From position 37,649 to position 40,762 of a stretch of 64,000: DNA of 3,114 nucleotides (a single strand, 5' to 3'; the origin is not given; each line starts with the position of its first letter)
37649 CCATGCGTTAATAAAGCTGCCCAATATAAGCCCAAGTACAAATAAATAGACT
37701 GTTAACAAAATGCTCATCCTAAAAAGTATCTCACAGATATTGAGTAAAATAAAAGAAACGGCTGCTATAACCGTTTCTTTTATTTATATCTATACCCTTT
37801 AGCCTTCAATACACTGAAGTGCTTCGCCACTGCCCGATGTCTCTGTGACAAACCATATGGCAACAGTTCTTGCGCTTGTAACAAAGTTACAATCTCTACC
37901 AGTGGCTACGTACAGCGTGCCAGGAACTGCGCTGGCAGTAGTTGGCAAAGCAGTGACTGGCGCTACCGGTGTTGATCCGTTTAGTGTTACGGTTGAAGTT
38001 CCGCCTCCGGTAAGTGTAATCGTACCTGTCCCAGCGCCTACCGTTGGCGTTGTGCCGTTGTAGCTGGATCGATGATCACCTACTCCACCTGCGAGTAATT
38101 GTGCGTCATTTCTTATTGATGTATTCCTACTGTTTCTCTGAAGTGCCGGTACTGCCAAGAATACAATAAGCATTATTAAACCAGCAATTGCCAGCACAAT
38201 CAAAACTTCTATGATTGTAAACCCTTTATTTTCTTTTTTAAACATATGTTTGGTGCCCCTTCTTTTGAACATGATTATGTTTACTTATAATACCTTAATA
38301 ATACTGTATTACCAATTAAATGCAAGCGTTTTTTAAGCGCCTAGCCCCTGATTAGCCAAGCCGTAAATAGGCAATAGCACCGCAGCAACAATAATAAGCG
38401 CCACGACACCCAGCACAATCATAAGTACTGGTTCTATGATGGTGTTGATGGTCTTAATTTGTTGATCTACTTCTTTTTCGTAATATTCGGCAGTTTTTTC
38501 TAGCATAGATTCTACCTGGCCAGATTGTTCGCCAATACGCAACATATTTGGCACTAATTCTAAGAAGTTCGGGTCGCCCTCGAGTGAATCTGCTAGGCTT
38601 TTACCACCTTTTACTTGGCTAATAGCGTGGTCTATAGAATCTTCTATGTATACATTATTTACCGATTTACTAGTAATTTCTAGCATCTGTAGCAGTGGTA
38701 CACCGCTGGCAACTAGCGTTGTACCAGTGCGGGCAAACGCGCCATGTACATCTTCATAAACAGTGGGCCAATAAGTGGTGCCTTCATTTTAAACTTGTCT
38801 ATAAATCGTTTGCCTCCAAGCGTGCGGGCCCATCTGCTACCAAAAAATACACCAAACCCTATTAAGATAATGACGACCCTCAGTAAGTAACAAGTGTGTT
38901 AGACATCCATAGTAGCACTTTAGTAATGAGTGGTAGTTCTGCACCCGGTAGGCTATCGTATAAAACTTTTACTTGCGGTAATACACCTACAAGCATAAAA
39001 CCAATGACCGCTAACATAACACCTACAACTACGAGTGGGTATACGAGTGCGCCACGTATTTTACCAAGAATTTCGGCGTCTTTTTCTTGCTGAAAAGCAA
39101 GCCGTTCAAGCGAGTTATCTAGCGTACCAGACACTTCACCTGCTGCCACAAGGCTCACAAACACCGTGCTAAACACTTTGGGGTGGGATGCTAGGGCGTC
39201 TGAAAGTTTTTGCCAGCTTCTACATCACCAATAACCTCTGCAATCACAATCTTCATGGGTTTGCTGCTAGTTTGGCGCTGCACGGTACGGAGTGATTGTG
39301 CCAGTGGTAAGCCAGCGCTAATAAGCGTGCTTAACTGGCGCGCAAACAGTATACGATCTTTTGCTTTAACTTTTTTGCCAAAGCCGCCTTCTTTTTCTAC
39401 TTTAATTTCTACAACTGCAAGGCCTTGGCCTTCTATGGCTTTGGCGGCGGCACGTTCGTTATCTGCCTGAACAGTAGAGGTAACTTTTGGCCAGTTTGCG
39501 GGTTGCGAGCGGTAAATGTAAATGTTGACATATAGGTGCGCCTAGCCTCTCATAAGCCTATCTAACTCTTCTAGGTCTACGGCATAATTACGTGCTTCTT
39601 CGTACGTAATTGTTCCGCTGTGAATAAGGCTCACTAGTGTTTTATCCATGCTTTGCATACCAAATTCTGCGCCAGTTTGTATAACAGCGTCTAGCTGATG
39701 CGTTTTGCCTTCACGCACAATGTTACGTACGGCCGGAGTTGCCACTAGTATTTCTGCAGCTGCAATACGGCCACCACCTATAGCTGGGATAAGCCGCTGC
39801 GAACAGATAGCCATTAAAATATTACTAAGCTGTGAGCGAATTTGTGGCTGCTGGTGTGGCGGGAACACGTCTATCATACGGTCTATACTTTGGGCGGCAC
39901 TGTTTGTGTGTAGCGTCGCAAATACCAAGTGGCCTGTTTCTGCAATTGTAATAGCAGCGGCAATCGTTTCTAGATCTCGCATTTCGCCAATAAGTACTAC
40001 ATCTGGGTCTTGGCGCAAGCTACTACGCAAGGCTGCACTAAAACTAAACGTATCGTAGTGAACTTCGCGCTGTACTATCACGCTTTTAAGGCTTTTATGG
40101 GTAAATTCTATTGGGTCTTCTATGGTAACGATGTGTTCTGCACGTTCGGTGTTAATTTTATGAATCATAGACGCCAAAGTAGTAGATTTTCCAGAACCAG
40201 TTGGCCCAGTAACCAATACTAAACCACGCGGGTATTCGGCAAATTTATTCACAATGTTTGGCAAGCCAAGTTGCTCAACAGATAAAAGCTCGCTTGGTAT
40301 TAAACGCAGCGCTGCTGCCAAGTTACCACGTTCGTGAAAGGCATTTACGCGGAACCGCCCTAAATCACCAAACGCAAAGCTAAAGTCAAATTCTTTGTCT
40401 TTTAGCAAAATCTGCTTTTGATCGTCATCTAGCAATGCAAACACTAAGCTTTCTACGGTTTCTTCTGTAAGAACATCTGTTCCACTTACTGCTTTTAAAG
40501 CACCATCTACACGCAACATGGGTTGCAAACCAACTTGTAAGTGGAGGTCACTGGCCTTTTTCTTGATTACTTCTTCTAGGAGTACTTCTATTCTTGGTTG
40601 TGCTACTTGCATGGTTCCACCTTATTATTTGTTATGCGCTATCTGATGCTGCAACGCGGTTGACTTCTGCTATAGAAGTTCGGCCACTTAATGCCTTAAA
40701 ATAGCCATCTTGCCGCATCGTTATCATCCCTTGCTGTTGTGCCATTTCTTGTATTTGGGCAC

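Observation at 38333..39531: pilC carries four independent 1-nt frame defects inside an otherwise intact type IV pilus locus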

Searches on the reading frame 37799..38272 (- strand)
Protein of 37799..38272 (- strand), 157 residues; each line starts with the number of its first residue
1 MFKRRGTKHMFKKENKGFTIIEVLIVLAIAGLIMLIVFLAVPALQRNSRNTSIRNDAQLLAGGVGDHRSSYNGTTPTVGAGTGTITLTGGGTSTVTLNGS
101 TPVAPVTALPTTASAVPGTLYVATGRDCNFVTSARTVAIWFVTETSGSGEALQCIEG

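Call 19: find_encoding_contigs(protein=window:37799-38272:-, flank=6000, max_places=10)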
Protein window:37799-38272:- (157 aa): 1 contig read that carries it; 1 place shown.
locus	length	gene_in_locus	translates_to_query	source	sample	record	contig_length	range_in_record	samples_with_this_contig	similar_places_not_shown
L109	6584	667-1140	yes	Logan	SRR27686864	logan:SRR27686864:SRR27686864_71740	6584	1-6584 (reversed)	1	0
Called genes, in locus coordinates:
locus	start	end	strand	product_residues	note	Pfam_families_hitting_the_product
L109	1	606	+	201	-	?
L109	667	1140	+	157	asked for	PF07963:N_methyl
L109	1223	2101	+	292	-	PF06750:A24_N_bact, PF01478:Peptidase_A24 (weak)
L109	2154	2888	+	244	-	-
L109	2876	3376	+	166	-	-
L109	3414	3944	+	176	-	-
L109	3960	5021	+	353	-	-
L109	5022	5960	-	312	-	PF02899:Phage_int_SAM_1, PF13102:Phage_int_SAM_5, PF13495:Phage_int_SAM_4 (faint), PF00589:Phage_integrase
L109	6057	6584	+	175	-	PF20803:PaaX_M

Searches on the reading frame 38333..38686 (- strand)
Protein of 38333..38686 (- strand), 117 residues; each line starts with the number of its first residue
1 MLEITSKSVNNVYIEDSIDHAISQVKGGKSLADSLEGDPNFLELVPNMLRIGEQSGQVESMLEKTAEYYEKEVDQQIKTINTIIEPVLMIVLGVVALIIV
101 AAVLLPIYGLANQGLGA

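Call 11: find_encoding_contigs(protein=window:38333-38686:-, flank=10000, max_places=10)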
Protein window:38333-38686:- (117 aa): no gene with exactly this product is on record in the collection.

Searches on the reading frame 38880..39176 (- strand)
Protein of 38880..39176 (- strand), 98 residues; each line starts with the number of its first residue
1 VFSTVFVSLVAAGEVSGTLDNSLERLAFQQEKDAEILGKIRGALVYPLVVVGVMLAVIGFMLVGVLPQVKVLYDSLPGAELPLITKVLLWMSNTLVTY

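Call 39: find_encoding_contigs(protein=window:38880-39176:-, flank=3000, max_places=5)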
Protein window:38880-39176:- (98 aa): no gene with exactly this product is on record in the collection.

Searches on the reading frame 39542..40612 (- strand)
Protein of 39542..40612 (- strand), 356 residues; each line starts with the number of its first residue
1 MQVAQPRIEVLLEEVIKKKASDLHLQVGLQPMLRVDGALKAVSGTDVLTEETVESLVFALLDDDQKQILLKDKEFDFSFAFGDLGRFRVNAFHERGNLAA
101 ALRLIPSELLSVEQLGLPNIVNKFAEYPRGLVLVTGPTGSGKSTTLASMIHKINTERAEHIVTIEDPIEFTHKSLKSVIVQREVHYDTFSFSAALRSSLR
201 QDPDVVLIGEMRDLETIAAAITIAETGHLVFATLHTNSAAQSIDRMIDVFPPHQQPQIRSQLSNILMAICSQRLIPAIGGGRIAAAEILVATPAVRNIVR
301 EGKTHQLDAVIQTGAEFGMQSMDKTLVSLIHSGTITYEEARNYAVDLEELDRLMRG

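Call 5: find_encoding_contigs(protein=window:39542-40612:-, flank=6000, max_places=10)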
Protein window:39542-40612:- (356 aa): 23 contigs read that carry it; 10 places shown.
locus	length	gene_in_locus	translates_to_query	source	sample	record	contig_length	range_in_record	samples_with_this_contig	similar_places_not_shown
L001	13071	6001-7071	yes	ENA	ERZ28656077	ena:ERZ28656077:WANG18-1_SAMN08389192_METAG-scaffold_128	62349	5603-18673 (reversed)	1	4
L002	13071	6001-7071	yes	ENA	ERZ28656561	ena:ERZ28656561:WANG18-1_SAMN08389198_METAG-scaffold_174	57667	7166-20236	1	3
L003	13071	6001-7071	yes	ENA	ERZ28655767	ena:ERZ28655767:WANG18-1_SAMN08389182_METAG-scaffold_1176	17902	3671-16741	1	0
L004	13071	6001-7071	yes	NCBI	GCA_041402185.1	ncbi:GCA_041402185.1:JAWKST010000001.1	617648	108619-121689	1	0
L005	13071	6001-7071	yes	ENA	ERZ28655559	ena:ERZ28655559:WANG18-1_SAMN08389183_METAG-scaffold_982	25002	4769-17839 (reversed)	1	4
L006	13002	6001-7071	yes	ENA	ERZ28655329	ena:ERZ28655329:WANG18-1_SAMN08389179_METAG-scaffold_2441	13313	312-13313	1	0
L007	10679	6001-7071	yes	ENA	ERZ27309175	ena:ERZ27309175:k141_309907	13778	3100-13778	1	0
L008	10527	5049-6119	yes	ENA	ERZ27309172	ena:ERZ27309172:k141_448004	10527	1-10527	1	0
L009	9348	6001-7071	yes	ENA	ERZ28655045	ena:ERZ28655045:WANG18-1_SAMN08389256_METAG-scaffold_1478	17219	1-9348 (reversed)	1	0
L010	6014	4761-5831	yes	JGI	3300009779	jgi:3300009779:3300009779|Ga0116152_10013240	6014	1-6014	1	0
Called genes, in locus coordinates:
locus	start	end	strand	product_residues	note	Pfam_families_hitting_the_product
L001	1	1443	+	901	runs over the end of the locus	-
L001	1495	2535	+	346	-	PF11104:PilM_2, PF14450:FtsA, PF25216:Volactin (weak)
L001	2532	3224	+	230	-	PF05137:PilN (faint)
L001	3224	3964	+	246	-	-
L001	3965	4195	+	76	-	-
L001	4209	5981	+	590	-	PF05157:MshEN, PF00437:T2SSE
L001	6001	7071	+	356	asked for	PF00437:T2SSE, PF13191:AAA_16 (faint)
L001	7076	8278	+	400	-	PF28597:T2SSF_N, PF00482:T2SSF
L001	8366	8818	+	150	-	PF07963:N_methyl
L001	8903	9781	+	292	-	PF06750:A24_N_bact, PF01478:Peptidase_A24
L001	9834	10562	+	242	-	-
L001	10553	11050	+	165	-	-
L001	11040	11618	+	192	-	-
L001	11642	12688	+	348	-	-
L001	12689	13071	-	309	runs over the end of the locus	PF02899:Phage_int_SAM_1, PF13102:Phage_int_SAM_5, PF13495:Phage_int_SAM_4 (faint), PF00589:Phage_integrase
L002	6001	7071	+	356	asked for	PF00437:T2SSE, PF13191:AAA_16 (faint)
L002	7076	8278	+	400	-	PF28597:T2SSF_N, PF00482:T2SSF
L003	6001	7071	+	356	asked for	PF00437:T2SSE, PF13191:AAA_16 (faint)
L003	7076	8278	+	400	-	PF28597:T2SSF_N, PF00482:T2SSF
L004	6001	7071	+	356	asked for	PF00437:T2SSE, PF13191:AAA_16 (faint)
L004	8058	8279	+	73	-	PF00482:T2SSF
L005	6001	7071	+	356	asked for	PF00437:T2SSE, PF13191:AAA_16 (faint)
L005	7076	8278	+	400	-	PF28597:T2SSF_N, PF00482:T2SSF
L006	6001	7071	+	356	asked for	PF00437:T2SSE, PF13191:AAA_16 (faint)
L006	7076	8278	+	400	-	PF28597:T2SSF_N, PF00482:T2SSF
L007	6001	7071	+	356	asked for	PF00437:T2SSE, PF13191:AAA_16 (faint)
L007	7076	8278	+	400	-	PF28597:T2SSF_N, PF00482:T2SSF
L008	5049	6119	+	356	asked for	PF00437:T2SSE, PF13191:AAA_16 (faint)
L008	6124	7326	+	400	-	PF28597:T2SSF_N, PF00482:T2SSF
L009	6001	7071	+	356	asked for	PF00437:T2SSE, PF13191:AAA_16 (faint)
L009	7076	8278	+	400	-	PF28597:T2SSF_N, PF00482:T2SSF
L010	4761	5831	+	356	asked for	PF00437:T2SSE, PF13191:AAA_16 (faint)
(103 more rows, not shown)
